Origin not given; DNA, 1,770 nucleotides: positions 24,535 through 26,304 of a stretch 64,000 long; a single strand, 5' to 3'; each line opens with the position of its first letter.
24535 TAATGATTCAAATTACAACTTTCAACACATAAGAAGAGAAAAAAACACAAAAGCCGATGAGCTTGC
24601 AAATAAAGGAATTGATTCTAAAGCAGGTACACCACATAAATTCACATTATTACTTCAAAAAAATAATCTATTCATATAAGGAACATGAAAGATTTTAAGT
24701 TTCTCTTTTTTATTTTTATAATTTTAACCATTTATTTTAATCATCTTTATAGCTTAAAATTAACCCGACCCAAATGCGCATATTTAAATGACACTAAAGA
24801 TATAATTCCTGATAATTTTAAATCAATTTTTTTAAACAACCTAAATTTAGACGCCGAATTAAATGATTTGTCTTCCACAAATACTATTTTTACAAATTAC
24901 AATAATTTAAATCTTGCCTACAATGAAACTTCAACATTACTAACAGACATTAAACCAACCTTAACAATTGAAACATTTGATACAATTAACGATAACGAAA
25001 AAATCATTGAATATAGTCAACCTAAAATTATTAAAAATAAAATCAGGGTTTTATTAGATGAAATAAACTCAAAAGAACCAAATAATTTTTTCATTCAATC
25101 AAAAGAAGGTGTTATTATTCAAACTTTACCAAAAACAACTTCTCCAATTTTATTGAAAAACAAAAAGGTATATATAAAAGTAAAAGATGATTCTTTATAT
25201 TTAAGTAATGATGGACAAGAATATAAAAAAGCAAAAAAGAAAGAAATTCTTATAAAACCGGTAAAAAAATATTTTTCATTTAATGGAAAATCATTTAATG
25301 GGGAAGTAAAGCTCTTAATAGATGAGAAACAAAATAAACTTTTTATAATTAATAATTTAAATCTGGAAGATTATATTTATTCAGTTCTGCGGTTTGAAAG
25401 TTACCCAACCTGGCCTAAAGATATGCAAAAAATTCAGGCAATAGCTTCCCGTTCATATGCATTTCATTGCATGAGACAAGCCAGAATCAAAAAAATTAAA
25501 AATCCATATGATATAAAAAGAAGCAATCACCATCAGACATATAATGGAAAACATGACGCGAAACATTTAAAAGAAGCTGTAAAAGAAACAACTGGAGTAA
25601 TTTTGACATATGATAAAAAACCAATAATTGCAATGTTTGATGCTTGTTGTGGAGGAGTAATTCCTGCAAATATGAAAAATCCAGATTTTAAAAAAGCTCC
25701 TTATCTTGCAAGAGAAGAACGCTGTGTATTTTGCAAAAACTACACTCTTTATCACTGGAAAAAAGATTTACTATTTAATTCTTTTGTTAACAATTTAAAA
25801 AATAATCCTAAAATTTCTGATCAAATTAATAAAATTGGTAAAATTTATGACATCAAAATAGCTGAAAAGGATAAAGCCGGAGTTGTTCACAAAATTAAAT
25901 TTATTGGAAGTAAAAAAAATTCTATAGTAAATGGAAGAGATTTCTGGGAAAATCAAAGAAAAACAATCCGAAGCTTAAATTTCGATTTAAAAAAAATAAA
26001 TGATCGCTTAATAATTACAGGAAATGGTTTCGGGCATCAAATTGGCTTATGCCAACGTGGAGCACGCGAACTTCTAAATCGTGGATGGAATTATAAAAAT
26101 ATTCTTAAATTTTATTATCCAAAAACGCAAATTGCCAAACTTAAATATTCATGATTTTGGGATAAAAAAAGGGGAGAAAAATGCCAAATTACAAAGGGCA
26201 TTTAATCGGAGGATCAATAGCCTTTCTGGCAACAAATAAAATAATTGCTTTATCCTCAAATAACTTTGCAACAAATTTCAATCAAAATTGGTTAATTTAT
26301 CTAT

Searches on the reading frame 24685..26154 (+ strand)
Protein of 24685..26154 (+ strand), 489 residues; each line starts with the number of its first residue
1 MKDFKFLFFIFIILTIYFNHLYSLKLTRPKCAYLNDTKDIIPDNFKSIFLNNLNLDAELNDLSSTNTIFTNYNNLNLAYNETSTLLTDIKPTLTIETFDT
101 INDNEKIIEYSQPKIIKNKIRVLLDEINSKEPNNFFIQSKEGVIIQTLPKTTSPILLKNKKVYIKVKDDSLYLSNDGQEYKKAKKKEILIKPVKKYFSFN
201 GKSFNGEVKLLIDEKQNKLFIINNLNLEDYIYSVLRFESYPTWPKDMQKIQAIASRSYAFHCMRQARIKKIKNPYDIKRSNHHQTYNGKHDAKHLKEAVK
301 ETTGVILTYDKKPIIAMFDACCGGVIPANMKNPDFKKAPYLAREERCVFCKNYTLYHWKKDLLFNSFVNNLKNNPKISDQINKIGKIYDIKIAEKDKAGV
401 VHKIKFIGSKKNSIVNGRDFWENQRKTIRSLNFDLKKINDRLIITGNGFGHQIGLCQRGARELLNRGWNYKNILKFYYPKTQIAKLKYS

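Call 42: search_protein_families(library=ncbifam, proteins=[window:24685-26154:+], max_evalue=1e-10)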
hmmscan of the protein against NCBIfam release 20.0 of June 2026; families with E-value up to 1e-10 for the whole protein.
window:24685-26154:+ (489 aa): 2 families
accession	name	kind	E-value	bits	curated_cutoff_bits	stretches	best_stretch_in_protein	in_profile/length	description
TIGR02669.1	SpoIID_LytB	domain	1.1e-47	163.2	83.3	1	221-484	2-269/270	SpoIID/LytB domain-containing protein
TIGR02870.1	spore_II_D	equivalog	8.5e-38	130.3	234.75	1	178-485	29-337/338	stage II sporulation protein D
